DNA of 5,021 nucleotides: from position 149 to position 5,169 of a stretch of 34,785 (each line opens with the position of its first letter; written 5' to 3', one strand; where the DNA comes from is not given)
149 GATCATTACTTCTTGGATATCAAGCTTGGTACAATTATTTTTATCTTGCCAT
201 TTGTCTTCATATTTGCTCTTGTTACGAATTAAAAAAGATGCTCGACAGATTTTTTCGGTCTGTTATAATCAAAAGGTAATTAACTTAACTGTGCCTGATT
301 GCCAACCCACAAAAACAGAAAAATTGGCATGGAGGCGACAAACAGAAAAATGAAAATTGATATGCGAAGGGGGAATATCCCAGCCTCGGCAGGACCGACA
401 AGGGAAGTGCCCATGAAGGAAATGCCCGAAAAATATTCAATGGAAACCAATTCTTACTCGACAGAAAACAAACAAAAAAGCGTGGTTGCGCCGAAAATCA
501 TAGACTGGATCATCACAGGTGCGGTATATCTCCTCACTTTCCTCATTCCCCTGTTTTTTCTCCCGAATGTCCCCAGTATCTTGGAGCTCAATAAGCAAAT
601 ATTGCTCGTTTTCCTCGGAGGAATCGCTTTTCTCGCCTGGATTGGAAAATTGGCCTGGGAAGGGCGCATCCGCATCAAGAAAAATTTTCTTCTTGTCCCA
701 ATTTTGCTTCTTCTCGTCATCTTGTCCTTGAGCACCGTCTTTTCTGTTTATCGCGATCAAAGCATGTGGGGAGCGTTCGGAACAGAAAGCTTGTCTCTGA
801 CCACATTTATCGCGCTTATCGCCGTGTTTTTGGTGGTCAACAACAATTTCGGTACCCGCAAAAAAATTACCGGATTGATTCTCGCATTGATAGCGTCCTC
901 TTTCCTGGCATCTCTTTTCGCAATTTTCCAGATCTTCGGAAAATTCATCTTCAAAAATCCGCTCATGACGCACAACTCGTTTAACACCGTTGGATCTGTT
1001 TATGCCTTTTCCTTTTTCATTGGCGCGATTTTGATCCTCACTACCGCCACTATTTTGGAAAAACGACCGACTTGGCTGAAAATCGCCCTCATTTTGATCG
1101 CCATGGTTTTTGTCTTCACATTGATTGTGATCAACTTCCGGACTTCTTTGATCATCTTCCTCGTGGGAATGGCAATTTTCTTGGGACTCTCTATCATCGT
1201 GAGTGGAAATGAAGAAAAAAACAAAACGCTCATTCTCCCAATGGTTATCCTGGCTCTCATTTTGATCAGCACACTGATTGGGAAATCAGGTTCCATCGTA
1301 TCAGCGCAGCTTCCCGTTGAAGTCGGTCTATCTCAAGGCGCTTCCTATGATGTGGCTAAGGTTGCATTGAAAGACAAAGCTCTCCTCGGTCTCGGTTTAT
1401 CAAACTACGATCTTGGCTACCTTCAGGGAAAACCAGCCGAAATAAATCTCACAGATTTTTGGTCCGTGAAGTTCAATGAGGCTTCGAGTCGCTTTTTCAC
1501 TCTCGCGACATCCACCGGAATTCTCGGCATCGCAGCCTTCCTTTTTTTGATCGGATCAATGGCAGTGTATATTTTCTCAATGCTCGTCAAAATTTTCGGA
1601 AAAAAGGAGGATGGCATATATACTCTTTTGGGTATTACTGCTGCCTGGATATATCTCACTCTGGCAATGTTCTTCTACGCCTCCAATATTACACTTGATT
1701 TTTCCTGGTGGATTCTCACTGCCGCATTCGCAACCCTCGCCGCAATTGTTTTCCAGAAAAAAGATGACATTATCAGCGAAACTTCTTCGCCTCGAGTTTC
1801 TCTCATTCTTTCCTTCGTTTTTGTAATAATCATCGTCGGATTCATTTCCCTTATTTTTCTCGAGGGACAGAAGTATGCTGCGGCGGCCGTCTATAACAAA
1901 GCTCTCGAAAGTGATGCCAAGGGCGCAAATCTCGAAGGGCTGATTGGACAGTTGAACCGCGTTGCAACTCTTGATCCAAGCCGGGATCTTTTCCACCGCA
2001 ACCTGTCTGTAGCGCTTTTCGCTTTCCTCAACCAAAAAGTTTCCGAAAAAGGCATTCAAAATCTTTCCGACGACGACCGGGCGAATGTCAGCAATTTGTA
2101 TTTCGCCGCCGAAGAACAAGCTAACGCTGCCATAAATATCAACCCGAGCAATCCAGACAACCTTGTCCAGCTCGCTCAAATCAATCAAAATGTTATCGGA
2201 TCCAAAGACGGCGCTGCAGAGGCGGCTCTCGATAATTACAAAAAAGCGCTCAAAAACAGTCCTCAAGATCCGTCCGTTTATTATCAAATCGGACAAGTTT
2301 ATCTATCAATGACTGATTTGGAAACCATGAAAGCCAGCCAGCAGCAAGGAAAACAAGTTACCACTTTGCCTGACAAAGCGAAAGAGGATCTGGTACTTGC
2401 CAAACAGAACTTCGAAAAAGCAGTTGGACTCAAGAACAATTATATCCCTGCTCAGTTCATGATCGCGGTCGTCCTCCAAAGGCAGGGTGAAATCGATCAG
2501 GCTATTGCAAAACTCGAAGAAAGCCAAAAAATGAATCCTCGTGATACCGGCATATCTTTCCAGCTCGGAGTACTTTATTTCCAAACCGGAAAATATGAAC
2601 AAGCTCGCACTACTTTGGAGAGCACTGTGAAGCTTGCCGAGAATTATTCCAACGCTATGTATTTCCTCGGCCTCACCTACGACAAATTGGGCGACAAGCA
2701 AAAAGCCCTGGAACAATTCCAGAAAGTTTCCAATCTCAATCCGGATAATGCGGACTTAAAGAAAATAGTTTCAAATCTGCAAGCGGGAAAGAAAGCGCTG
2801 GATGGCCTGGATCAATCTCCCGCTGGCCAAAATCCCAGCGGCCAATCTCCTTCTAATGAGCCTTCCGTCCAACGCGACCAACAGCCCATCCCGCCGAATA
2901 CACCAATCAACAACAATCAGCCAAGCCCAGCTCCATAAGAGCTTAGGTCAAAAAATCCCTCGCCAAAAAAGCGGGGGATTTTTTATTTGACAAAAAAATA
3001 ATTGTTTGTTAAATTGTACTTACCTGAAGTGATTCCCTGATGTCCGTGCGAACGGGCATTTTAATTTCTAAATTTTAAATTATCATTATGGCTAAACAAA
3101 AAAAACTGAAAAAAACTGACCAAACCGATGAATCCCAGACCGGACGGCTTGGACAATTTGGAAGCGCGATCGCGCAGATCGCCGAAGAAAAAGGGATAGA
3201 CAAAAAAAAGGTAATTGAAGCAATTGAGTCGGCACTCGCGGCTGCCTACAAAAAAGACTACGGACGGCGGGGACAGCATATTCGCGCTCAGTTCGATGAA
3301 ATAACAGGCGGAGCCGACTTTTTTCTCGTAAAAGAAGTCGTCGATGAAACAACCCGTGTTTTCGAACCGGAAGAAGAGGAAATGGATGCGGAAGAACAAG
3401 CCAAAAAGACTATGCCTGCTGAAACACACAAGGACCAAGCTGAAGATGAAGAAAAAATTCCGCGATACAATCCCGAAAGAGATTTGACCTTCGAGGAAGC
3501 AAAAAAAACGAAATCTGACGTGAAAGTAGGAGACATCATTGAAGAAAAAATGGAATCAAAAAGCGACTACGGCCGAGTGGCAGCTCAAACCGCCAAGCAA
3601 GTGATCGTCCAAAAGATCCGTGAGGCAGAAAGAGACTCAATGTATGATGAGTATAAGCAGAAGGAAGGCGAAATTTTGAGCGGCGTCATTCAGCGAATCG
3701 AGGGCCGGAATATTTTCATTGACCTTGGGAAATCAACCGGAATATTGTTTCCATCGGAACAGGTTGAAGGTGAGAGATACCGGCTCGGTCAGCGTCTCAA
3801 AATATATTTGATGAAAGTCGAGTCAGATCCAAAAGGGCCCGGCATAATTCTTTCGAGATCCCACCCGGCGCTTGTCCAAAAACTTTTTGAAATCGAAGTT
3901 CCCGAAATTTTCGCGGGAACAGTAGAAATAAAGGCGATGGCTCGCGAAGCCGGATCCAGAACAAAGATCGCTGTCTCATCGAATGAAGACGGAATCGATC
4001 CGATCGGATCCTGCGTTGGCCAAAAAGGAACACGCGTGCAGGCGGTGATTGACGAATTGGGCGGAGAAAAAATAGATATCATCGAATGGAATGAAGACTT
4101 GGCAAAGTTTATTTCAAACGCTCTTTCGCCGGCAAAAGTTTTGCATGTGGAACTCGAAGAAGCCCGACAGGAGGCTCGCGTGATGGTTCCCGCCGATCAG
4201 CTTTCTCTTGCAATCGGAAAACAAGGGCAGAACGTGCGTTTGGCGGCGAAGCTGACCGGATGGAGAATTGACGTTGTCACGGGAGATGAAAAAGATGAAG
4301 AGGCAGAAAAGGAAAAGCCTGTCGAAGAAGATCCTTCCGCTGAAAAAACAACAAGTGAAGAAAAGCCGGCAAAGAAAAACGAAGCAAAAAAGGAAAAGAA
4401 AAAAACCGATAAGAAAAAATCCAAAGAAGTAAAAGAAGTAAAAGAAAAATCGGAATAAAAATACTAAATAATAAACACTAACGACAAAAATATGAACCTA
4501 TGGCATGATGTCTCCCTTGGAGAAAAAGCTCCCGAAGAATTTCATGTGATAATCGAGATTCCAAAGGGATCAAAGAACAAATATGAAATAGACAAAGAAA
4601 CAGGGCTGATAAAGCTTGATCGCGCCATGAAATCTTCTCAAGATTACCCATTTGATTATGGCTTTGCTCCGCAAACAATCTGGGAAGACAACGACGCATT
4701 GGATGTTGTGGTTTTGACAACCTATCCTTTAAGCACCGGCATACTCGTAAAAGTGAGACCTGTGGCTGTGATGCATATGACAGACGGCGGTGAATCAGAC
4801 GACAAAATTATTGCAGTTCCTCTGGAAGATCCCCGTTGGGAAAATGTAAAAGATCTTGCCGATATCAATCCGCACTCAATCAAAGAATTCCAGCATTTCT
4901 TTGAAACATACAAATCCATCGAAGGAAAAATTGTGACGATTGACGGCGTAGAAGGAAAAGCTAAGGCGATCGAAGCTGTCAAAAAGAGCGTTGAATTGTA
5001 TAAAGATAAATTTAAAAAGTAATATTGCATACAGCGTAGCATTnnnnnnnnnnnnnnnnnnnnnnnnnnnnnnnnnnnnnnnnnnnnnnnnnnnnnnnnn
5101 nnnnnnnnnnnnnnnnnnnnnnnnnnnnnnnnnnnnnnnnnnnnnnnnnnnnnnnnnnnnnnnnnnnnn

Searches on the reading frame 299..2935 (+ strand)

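Call 8: search_protein_families(library=pfam, max_evalue=0.01, proteins=[window:299-2935:+])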
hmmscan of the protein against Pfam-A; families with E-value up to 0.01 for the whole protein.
window:299-2935:+ (879 aa): 24 families
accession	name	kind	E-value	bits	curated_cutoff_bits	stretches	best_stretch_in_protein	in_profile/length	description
PF13181.12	TPR_8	-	1.1e-18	66.2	25.7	1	786-817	3-34/34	Tetratricopeptide repeat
PF13414.12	TPR_11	-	2.1e-18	66.2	26.8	3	639-670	9-40/42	TPR repeat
PF14559.12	TPR_19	-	1.5e-16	60.9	25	1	728-777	3-52/68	Tetratricopeptide repeat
PF07719.23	TPR_2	-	6.4e-15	54.4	27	1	786-817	3-34/34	Tetratricopeptide repeat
PF00515.34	TPR_1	-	1e-13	50.9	27.8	1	785-817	2-34/34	Tetratricopeptide repeat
PF13432.12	TPR_16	-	1.1e-13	51.7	32.7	2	721-778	2-59/65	Tetratricopeptide repeat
PF13431.12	TPR_17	-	1.2e-13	50.5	24.4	1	647-676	2-31/34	Tetratricopeptide repeat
PF13424.12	TPR_12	-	1.3e-13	51.4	30.1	1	755-812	8-73/77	Tetratricopeptide repeat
PF13428.12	TPR_14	-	3.9e-12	46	23.5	0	754-791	5-42/44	Tetratricopeptide repeat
PF12895.13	ANAPC3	-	3.4e-11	43.7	27.2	1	712-775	19-81/82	Anaphase-promoting complex, cyclosome, subunit 3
PF13174.12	TPR_6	-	1.5e-09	38.3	26.3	0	786-816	2-32/33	Tetratricopeptide repeat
PF13371.12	TPR_9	-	2.1e-08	34.5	35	0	726-781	5-60/73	Tetratricopeptide repeat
PF24575.1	TPR_Slam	-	1.5e-07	32.2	35.2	1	717-771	48-102/104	Surface lipoprotein assembly modifier, N-terminal TPR repeats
PF23914.1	TPR_CcmH_CycH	-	7.3e-07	29.6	42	1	696-779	64-150/158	Cytochrome c-type biogenesis protein H TPR domain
PF13176.12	TPR_7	-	8.3e-06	25.9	27.9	0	786-819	1-34/36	Tetratricopeptide repeat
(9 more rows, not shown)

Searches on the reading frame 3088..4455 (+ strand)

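Call 8: search_protein_families(library=pfam, max_evalue=0.01, proteins=[window:3088-4455:+])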
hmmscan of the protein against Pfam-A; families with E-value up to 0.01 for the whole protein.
window:3088-4455:+ (456 aa): 7 families
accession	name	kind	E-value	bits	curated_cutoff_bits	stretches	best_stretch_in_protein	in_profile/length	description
PF08529.16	NusA_N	-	2.1e-31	109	23.8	1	25-183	3-119/119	NusA N-terminal domain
PF13184.12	KH_5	-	2.8e-30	104.7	27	1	288-355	1-68/69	NusA-like KH domain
PF00013.35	KH_1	-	4.6e-06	26.7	21.5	1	363-409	2-45/66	KH domain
PF00575.29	S1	-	3.3e-05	24.6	22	1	190-250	1-68/74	S1 RNA binding domain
PF07650.23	KH_2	-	0.00012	22.3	22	1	340-395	4-59/78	KH domain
PF23095.1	KH_NusA_C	-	0.00021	21.7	34.2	1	366-395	4-33/59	Transcription termination/antitermination protein NusA, KH domain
PF10246.15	MRP-S35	-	0.0041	17.5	25.1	0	182-245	12-75/105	Mitochondrial ribosomal protein MRP-S35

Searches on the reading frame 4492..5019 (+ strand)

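Call 8: search_protein_families(library=pfam, max_evalue=0.01, proteins=[window:4492-5019:+])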
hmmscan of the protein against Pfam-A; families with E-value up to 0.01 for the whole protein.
window:4492-5019:+ (176 aa): 1 family
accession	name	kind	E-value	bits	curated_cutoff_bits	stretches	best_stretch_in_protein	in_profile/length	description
PF00719.24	Pyrophosphatase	-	1.2e-55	188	23.5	1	19-171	1-153/153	Inorganic pyrophosphatase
